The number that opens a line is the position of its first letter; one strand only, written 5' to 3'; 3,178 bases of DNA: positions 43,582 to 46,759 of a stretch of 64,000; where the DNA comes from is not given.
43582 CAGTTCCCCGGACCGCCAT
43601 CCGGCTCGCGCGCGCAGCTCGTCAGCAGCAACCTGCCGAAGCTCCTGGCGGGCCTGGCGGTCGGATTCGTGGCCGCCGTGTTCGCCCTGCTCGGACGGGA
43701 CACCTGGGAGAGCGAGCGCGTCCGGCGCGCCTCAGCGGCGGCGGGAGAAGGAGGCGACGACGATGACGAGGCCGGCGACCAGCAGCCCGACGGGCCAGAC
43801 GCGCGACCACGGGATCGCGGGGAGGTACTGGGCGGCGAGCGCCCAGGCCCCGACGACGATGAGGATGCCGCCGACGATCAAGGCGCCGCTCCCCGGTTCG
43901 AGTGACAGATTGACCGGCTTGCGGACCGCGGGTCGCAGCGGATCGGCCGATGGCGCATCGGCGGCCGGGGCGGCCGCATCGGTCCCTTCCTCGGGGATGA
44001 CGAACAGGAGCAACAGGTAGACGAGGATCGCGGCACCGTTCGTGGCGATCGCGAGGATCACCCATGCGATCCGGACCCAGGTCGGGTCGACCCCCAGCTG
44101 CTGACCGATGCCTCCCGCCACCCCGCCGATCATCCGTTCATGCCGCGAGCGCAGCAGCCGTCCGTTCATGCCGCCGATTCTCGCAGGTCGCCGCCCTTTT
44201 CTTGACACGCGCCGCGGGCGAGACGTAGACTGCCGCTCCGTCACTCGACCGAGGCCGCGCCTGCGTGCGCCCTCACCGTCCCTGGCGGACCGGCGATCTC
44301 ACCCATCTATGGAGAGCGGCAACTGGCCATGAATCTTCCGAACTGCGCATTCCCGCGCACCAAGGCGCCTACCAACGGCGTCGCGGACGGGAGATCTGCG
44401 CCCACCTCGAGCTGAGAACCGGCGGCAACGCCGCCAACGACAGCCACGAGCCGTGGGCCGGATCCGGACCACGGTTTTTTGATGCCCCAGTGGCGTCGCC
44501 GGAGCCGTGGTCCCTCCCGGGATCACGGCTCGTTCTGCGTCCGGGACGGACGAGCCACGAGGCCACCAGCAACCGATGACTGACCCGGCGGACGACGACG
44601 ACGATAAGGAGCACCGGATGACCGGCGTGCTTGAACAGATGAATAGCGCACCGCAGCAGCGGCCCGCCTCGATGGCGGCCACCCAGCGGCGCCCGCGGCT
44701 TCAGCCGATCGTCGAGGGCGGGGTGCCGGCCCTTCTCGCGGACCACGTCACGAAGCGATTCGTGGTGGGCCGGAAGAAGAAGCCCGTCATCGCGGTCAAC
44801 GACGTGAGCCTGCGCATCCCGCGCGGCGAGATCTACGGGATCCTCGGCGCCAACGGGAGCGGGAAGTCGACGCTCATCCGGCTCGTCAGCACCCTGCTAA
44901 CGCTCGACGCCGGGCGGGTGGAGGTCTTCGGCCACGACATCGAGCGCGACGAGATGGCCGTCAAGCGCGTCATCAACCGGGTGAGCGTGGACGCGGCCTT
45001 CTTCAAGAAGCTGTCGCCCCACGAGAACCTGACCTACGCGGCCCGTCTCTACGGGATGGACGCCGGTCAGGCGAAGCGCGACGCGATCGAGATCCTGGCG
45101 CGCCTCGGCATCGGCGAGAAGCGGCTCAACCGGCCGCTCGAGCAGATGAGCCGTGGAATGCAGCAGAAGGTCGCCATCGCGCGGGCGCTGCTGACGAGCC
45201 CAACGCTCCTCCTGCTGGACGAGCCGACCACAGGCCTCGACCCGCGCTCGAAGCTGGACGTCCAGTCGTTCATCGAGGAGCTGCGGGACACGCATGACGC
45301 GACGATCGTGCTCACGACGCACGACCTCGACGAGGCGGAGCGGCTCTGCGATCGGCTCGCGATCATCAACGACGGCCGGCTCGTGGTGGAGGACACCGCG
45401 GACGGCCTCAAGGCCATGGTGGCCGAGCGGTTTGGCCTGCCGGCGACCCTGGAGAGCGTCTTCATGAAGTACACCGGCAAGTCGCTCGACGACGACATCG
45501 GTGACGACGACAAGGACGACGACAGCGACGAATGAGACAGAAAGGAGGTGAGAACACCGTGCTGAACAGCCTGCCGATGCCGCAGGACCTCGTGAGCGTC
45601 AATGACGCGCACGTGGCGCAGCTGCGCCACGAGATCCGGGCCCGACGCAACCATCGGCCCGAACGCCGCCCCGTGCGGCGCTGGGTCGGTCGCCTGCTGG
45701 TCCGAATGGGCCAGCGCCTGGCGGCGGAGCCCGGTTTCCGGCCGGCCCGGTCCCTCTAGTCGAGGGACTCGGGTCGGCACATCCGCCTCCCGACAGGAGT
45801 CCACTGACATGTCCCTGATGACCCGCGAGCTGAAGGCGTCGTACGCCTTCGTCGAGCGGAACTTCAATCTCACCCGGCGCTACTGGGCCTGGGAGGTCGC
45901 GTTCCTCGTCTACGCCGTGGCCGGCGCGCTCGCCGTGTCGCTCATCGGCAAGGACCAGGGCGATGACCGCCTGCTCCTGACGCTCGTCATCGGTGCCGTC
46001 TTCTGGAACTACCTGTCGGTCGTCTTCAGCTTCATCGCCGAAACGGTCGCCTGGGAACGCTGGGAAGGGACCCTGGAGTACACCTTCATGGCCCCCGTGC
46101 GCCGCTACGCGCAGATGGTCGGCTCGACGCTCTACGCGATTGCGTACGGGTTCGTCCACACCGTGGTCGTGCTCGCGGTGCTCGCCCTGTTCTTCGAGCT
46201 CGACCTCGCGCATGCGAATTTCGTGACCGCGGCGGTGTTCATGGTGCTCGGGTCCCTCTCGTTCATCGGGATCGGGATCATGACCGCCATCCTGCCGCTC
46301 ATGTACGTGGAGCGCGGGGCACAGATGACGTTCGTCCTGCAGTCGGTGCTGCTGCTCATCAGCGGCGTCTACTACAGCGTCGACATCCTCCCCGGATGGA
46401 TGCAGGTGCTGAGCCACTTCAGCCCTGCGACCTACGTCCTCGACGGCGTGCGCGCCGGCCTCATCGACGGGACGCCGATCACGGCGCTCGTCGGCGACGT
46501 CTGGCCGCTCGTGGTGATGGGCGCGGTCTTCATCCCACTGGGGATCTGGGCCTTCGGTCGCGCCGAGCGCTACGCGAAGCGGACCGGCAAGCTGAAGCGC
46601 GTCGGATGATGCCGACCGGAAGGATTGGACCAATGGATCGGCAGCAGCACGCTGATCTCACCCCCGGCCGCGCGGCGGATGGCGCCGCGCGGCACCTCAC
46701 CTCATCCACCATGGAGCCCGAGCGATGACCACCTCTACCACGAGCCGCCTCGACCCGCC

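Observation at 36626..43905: Three-gene glycosylation island: Ppm-like GT2 + bacterial TMEM260/DUF2723 + double GT-C fusion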

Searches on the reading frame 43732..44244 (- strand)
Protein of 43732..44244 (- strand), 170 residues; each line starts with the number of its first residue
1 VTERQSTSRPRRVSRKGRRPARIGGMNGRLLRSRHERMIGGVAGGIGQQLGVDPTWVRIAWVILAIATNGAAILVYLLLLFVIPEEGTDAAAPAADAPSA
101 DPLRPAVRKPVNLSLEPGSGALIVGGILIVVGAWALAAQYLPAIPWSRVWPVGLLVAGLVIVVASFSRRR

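Call 7: search_protein_families(library=pfam, proteins=[window:43732-44244:-], max_evalue=0.01)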
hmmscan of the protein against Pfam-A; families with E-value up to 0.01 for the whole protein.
window:43732-44244:- (170 aa): 2 families
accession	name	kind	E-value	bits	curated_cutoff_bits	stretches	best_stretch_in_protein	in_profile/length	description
PF04024.17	PspC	-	1.4e-21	76.5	25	1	29-86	2-58/58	PspC domain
PF18917.5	LiaI-LiaF-like_TM1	-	0.0059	17.1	27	1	122-161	1-41/42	LiaI-LiaF-like transmembrane region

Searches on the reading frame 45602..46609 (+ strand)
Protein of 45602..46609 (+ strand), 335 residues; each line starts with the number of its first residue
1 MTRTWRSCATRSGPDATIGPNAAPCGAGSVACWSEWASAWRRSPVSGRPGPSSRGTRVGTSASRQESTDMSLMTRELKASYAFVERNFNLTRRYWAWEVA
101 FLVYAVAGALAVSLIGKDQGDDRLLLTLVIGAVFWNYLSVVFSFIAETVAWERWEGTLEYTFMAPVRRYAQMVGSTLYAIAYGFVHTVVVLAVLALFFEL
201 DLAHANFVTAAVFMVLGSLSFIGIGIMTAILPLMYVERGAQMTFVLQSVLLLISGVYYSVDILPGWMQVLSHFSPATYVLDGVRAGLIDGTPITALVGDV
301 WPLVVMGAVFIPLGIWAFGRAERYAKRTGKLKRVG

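Call 7: search_protein_families(library=pfam, proteins=[window:45602-46609:+], max_evalue=0.01)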
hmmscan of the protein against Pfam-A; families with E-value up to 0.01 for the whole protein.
window:45602-46609:+ (335 aa): 2 families
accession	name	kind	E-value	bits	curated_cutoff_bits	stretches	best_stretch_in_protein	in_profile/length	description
PF01061.29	ABC2_membrane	-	3.9e-20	72.7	26.9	1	84-287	7-210/211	ABC-2 type transporter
PF12698.13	ABC2_membrane_3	-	3.2e-12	46.7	31.6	1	128-316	163-347/347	ABC-2 family transporter protein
